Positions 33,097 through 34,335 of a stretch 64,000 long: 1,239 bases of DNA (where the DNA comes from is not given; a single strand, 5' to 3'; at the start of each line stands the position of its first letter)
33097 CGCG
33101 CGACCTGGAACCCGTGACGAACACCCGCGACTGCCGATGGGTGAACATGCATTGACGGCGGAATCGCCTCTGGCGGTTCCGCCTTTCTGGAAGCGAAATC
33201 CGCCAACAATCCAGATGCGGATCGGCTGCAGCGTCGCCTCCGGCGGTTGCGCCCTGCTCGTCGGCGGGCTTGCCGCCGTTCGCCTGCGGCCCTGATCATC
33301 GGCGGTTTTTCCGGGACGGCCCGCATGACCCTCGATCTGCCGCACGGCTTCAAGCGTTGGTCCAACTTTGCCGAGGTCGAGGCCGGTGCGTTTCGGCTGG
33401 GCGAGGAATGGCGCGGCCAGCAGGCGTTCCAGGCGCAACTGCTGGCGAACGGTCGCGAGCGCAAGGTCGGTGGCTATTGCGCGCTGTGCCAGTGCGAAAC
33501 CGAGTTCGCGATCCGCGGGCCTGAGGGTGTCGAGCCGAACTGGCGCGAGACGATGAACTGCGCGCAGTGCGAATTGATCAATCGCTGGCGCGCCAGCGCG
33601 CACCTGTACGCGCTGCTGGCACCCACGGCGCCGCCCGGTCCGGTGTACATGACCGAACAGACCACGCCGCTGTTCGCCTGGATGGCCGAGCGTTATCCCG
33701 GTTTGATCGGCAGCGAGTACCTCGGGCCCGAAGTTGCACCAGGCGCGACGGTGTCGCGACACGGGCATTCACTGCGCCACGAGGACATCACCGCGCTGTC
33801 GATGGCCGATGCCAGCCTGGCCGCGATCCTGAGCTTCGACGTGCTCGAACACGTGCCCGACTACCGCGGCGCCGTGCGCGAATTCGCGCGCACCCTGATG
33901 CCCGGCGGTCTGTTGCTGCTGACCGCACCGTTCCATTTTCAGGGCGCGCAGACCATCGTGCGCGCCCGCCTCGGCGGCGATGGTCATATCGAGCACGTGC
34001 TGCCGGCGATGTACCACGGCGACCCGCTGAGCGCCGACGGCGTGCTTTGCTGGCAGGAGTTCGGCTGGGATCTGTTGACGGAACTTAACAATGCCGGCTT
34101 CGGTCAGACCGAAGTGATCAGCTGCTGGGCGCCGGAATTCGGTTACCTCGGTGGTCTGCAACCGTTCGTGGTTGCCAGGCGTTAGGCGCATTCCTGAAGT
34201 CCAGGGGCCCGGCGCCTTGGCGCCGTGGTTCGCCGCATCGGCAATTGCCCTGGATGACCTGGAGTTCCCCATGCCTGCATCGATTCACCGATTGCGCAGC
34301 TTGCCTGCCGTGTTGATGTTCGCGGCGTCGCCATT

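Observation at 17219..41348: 24-kb accessory block: exoprotein family plus Ser/Thr kinase, FadL-type barrel and modification enzymes, inserted between purine-catabolism and ilv genes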

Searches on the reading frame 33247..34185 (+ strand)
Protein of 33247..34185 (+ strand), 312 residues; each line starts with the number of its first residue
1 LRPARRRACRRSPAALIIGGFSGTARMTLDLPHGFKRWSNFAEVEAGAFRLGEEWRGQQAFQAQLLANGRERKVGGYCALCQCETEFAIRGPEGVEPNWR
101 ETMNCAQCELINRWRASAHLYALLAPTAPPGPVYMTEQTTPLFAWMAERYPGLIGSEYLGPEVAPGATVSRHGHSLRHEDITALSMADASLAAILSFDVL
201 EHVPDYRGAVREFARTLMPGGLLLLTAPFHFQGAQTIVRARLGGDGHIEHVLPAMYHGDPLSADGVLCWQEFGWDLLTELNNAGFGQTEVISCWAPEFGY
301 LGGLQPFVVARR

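Call 3: search_protein_families(library=pfam, proteins=[window:33247-34185:+], max_evalue=0.01)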
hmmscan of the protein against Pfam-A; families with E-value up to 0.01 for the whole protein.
window:33247-34185:+ (312 aa): 4 families
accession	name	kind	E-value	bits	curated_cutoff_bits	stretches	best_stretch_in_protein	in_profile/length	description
PF08241.18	Methyltransf_11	-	4.4e-09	37.3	21.2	1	174-224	44-94/95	Methyltransferase domain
PF13489.12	Methyltransf_23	-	2.2e-06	27.9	27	1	187-229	78-120/164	Methyltransferase domain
PF13649.12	Methyltransf_25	-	8.9e-05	23.5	27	1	174-221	48-97/97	Methyltransferase domain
PF08242.18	Methyltransf_12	-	0.0026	18.9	30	1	172-223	44-98/98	Methyltransferase domain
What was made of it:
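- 33325..34185 (+): MT1, a class I SAM methyltransferase with an N-terminal CxxC...CxxC segment and no signal peptide. Methyltransf_11 scores 37.3 bits (call 3).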

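Call 4: search_protein_families(library=ncbifam, proteins=[window:33247-34185:+], max_evalue=0.01)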
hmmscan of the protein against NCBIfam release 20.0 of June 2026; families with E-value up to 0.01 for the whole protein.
window:33247-34185:+ (312 aa): 4 families
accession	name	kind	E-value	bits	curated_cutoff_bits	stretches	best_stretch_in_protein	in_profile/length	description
NF045667.1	MTase_DVU1556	equivalog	2.1e-05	24.1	155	1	174-226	68-120/213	DVU_1556 family methyltransferase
NF041536.1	ArsM_DUF2284_UU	exception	0.00022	19.7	575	1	175-241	130-196/459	arsenite methyltransferase/DUF2284 domain selenoprotein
TIGR01983.1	UbiG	equivalog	0.0048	16.2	102.95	1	178-226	103-152/228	bifunctional 2-polyprenyl-6-hydroxyphenol methylase/3-demethylubiquinol 3-O-methyltransferase UbiG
NF041537.1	ArsM_AhpD_UU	exception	0.0061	15.4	510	1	180-226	135-181/345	arsenite methyltransferase/AhpD domain selenoprotein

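Call 43: search_solved_structures(query=window:33247-34185:+, max_evalue=0.1)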
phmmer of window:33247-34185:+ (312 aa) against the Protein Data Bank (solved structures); distinct sequences matched with E-value up to 0.1: 6.
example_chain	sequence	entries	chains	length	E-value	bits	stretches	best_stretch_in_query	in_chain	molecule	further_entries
3bus_A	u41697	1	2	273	0.0003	23.2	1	177-225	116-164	Methyltransferase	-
6uv6_A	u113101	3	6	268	0.00035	23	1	174-244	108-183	D-glucose O-methyltransferase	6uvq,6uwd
8ys9_A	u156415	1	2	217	0.00086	21.7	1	174-234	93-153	Phosphatidylethanolamine N-methyltransferase/phosphatidyl-N-methylethanolamine N-methyltra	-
8zc8_A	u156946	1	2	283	0.015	17.6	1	178-230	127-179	MitM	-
21zq_A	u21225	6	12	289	0.015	17.6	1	178-230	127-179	MitM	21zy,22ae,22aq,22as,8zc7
9w6x_A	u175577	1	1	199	0.021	17.2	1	162-267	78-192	YtkW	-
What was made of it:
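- The nearest PDB sequences to MT1 are sugar O-methyltransferases, though the matches are weak (call 43).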

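Call 65: find_homologous_proteins(query=window:33325-34185:+)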
Query window:33325-34185:+ (286 aa): 1563 proteins with E <= 0.001 among 4435 candidates; the best 120 are listed.
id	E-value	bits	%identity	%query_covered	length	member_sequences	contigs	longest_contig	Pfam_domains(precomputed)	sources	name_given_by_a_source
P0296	8.5e-176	601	90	100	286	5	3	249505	PF13489.13,PF08241.19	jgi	jgi:SAM-dependent methyltransferase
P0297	4.1e-171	586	87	100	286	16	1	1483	PF13489.13,PF08241.19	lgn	-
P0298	1.7e-167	574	85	100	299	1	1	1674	PF13489.13,PF08241.19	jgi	-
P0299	4.4e-166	569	85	100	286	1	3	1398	PF13489.13,PF13649.13,PF08241.19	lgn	-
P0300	6.3e-165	566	85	100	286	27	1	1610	PF13489.13,PF13649.13,PF08241.19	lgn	-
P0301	1.7e-145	502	77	99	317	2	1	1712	PF13489.13,PF13649.13,PF08241.19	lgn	-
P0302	2.4e-143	495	72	100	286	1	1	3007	PF13489.13,PF13649.13,PF08241.19,PF08242.19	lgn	-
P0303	5.1e-134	464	67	100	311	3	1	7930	PF08241.19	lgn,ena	-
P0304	1.3e-129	450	64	100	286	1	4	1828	PF13489.13,PF08241.19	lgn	-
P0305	7.3e-125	434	66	100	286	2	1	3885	PF08241.19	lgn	-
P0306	3.3e-124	432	64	100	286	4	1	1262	PF08241.19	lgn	-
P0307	5.6e-124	431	68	99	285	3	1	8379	PF13489.13,PF13649.13,PF08241.19,PF08242.19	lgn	-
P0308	1.5e-123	430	64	100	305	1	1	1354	PF13489.13,PF08241.19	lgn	-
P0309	1.7e-123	430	63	100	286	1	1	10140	PF08241.19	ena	-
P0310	1.1e-122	427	65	100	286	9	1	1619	PF13489.13,PF13649.13,PF08241.19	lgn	-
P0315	3.4e-116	406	61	100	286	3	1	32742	PF13489.13,PF13649.13,PF08241.19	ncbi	ncbi:MAG: methyltransferase domain-containing protein [Lysobacterales bacterium]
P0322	2.3e-105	370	60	94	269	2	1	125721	PF13489.13,PF08241.19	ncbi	-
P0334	1.4e-99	351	56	99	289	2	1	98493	PF13489.13,PF13649.13,PF08241.19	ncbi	ncbi:MAG: class I SAM-dependent methyltransferase [Pseudomarimonas sp.]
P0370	2.7e-65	238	42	96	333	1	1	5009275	PF13847.13,PF13489.13,PF13649.13,PF08241.19,PF08242.19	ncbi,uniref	ncbi:class I SAM-dependent methyltransferase [Dyella sp. Tek66A03]|uniref:class I SAM-dependent meth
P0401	9.2e-63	230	45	84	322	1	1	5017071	PF13847.13,PF13489.13,PF13649.13,PF08241.19,PF08242.19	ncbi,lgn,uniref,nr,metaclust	ncbi:class I SAM-dependent methyltransferase [Thiocystis violascens]|uniref:Methylase involved in ub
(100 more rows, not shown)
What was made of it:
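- MT1 is a generic class I enzyme, and its family (1563 hits, call 65) is far broader than the module. The MT1 family is very broad (call 65).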

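Call 66: find_encoding_contigs(protein=P0296, flank=10000, max_places=3)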
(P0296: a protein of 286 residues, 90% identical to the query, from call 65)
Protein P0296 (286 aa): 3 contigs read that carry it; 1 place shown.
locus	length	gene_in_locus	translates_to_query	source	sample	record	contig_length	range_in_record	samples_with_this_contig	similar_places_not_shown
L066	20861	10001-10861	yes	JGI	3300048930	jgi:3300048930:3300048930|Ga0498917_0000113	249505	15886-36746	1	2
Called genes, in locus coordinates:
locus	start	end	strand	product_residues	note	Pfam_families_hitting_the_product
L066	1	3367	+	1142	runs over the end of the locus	PF07676:PD40 (faint), PF26549:Tricorn_N (faint)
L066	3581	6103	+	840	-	PF13365:Trypsin_2 (weak), PF04151:PPC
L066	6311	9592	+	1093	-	PF15902:Sortilin-Vps10 (faint), PF02012:BNR (faint), PF25852:DUF6242_C (faint)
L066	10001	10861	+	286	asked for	PF08241:Methyltransf_11, PF13489:Methyltransf_23 (weak)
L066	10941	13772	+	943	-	PF15902:Sortilin-Vps10 (faint)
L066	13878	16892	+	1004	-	PF25390:WD40_RLD, PF00415:RCC1, PF13540:RCC1_2 (weak), PF00415:RCC1, PF13540:RCC1_2 (weak), PF25390:WD40_RLD, PF00415:RCC1, PF13540:RCC1_2, +1 more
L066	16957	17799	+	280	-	PF13489:Methyltransf_23, PF08241:Methyltransf_11 (weak), PF08242:Methyltransf_12 (weak)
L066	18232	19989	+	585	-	PF02776:TPP_enzyme_N, PF00205:TPP_enzyme_M, PF02775:TPP_enzyme_C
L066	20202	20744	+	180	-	PF01842:ACT, PF22629:ACT_AHAS_ss, PF13710:ACT_5 (weak), PF10369:ALS_ss_C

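Call 67: find_encoding_contigs(protein=P0401, flank=8000, max_places=1)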
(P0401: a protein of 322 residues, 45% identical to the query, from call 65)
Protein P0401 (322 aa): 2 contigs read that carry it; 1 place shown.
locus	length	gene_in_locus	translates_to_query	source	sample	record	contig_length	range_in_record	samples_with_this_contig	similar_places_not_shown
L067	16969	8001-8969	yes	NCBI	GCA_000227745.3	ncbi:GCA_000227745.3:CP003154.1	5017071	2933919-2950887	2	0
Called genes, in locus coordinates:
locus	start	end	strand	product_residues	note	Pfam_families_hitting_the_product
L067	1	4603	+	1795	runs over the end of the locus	PF07021:MetW, PF08241:Methyltransf_11, PF08242:Methyltransf_12, PF13489:Methyltransf_23, PF13649:Methyltransf_25, PF00535:Glycos_transf_2, PF00535:Glycos_transf_2, PF10111:Glyco_tranf_2_2, +5 more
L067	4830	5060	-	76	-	-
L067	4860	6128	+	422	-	PF13489:Methyltransf_23, PF08241:Methyltransf_11, PF08242:Methyltransf_12 (faint), PF13649:Methyltransf_25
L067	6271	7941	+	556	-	-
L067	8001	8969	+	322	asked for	PF13489:Methyltransf_23, PF08241:Methyltransf_11, PF13649:Methyltransf_25, PF08242:Methyltransf_12, PF13847:Methyltransf_31 (weak)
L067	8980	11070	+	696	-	PF01757:Acyl_transf_3, PF19040:SGNH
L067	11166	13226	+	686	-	PF00535:Glycos_transf_2, PF10111:Glyco_tranf_2_2 (weak), PF13641:Glyco_tranf_2_3, PF13692:Glyco_trans_1_4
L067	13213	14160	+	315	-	PF00535:Glycos_transf_2, PF13641:Glyco_tranf_2_3, PF10111:Glyco_tranf_2_2 (faint), PF13632:Glyco_trans_2_3 (faint)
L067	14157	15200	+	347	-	PF01073:3Beta_HSD, PF01370:Epimerase, PF04321:RmlD_sub_bind, PF05368:NmrA, PF07993:NAD_binding_4 (faint), PF08659:KR (faint), PF13460:NAD_binding_10, PF16363:GDP_Man_Dehyd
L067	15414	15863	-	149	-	-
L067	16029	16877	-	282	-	PF02492:cobW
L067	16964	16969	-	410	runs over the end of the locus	PF12000:Glyco_trans_4_3, PF00534:Glycos_transf_1, PF13692:Glyco_trans_1_4, PF13524:Glyco_trans_1_2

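Call 68: find_encoding_contigs(protein=P0370, flank=8000, max_places=1)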
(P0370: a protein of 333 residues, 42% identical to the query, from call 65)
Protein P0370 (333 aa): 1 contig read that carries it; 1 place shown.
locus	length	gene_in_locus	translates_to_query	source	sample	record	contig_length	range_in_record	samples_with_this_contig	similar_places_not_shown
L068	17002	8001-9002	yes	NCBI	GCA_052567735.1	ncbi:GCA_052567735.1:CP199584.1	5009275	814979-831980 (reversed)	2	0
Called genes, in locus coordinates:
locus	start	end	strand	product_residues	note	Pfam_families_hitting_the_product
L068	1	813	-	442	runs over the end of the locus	PF00535:Glycos_transf_2, PF10111:Glyco_tranf_2_2, PF13641:Glyco_tranf_2_3, PF13712:Glyco_tranf_2_5 (weak)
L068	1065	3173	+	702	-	PF00535:Glycos_transf_2, PF10111:Glyco_tranf_2_2, PF13641:Glyco_tranf_2_3, PF13692:Glyco_trans_1_4, PF13524:Glyco_trans_1_2 (weak)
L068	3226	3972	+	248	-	PF01012:ETF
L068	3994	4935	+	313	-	PF01012:ETF, PF00766:ETF_alpha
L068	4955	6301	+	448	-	PF02878:PGM_PMM_I, PF02879:PGM_PMM_II, PF02880:PGM_PMM_III, PF00408:PGM_PMM_IV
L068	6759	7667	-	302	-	PF13489:Methyltransf_23 (weak)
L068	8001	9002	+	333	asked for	PF13489:Methyltransf_23, PF08241:Methyltransf_11, PF08242:Methyltransf_12 (weak), PF13649:Methyltransf_25, PF13847:Methyltransf_31 (weak)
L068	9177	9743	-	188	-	PF00702:Hydrolase (faint), PF13242:Hydrolase_like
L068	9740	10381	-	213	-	PF00483:NTP_transferase, PF12804:NTP_transf_3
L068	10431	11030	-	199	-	PF13580:SIS_2, PF01380:SIS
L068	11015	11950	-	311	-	PF00288:GHMP_kinases_N, PF08544:GHMP_kinases_C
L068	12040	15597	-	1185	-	PF08241:Methyltransf_11, PF08242:Methyltransf_12, PF13489:Methyltransf_23, PF13649:Methyltransf_25, PF13847:Methyltransf_31, PF00535:Glycos_transf_2, PF13641:Glyco_tranf_2_3, PF00534:Glycos_transf_1, +6 more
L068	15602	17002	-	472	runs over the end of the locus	PF00005:ABC_tran, PF14524:Wzt_C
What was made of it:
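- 33325..34185 (+): Relatives lie in O-antigen clusters (calls 67, 68).
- Closest known: Non-covalent surface-anchoring modules paired with a glycan-tailoring enzyme. Same: Small tailoring enzymes are genetically linked to it, and their relatives lie in O-antigen clusters (calls 67, 68).
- MT1 homologues at 42-45% identity sit inside O-antigen clusters with glycosyltransferases, Wzt and acyltransferases (calls 67, 68).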

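Call 77: search_protein_families(library=pfam, proteins=[L066:6311-9592:+], max_evalue=0.01)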
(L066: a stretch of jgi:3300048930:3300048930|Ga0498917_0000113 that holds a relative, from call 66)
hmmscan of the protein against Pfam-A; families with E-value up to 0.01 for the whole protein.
L066:6311-9592:+ (1093 aa): 5 families
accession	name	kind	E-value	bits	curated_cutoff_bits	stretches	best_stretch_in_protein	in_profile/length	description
PF15902.12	Sortilin-Vps10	-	1.9e-23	83.4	33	4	312-415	3-110/446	Sortilin, neurotensin receptor 3,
PF02012.26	BNR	-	5e-07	29.2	27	0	313-323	1-11/12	BNR/Asp-box repeat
PF13088.12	BNR_2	-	2.3e-05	24.4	31.4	0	356-423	140-207/277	BNR repeat-like domain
PF14870.12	PSII_BNR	-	4.7e-05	23.2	27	0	349-425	33-106/303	Photosynthesis system II assembly factor YCF48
PF13859.12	BNR_3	-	0.00015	21.8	27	0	272-375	121-219/308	BNR repeat-like domain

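Call 89: find_encoding_contigs(protein=P0322, flank=10000, max_places=1)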
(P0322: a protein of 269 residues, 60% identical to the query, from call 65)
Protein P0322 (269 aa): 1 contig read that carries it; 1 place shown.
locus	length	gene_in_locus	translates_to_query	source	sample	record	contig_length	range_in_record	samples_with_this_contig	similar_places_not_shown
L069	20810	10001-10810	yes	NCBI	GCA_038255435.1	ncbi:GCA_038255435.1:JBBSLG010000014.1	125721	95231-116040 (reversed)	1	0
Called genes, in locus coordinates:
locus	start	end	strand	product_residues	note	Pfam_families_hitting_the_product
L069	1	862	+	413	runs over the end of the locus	PF00155:Aminotran_1_2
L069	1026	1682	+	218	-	PF00657:Lipase_GDSL, PF13472:Lipase_GDSL_2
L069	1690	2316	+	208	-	PF00072:Response_reg, PF00196:GerE, PF04545:Sigma70_r4 (weak), PF08281:Sigma70_r4_2 (weak)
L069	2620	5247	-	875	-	-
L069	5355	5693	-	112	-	PF00543:P-II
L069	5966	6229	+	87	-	PF04380:BMFP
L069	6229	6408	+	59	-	-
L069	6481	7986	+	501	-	PF05362:Lon_C (weak), PF13541:ChlI, PF01078:Mg_chelatase, PF07728:AAA_5, PF00493:MCM, PF13335:Mg_chelatase_C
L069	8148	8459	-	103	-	-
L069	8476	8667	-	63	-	-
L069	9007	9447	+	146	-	PF02518:HATPase_c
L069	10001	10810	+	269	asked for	PF13489:Methyltransf_23 (weak), PF08241:Methyltransf_11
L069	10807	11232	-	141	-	PF08281:Sigma70_r4_2 (weak), PF00196:GerE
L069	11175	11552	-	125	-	PF00072:Response_reg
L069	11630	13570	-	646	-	PF16177:ACAS_N, PF00501:AMP-binding, PF13193:AMP-binding_C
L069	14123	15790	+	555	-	PF00083:Sugar_tr, PF07690:MFS_1, PF13347:MFS_2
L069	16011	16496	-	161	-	PF03061:4HBT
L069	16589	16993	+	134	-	PF04828:GFA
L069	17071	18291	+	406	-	PF28597:T2SSF_N, PF00482:T2SSF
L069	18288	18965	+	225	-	PF00005:ABC_tran, PF13304:AAA_21 (weak)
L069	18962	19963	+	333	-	PF18075:FtsX_ECD, PF02687:FtsX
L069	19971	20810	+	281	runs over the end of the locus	PF00072:Response_reg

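Call 90: find_encoding_contigs(protein=P0334, flank=10000, max_places=1)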
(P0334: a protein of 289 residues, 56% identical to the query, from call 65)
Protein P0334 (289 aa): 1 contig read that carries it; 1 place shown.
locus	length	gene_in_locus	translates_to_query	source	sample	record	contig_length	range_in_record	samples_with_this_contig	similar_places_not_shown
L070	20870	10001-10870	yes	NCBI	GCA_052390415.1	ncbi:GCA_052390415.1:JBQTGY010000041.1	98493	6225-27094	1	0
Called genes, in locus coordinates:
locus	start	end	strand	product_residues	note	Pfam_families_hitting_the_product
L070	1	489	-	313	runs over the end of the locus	PF01148:CTP_transf_1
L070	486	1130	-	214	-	PF01553:Acyltransferase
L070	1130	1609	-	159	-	-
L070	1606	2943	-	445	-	PF00782:DSPc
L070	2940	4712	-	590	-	PF12146:Hydrolase_4, PF00561:Abhydrolase_1, PF12697:Abhydrolase_6 (weak), PF12147:Methyltransf_20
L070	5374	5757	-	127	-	PF01850:PIN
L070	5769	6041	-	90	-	-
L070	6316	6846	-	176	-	-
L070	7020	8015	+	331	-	PF08220:HTH_DeoR (weak), PF08279:HTH_11, PF13280:WYL, PF25583:WCX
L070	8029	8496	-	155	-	PF11695:DUF3291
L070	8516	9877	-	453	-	PF03448:MgtE_N, PF00571:CBS (faint), PF01769:MgtE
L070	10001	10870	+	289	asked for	PF13489:Methyltransf_23 (weak), PF08241:Methyltransf_11, PF13649:Methyltransf_25 (weak)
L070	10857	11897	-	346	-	PF13640:2OG-FeII_Oxy_3, PF13661:2OG-FeII_Oxy_4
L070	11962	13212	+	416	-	PF13640:2OG-FeII_Oxy_3, PF13661:2OG-FeII_Oxy_4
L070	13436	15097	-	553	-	PF05524:PEP-utilisers_N, PF00391:PEP-utilizers, PF02896:PEP-utilizers_C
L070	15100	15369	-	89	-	PF00381:PTS-HPr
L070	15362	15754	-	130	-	PF03610:EIIA-man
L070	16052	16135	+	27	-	PF09604:Potass_KdpF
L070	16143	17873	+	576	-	PF03814:KdpA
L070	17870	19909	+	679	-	PF00122:E1-E2_ATPase, PF00702:Hydrolase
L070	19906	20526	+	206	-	PF02669:KdpC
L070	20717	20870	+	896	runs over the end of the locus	PF02702:KdpD, PF13493:DUF4118, PF00512:HisKA, PF02518:HATPase_c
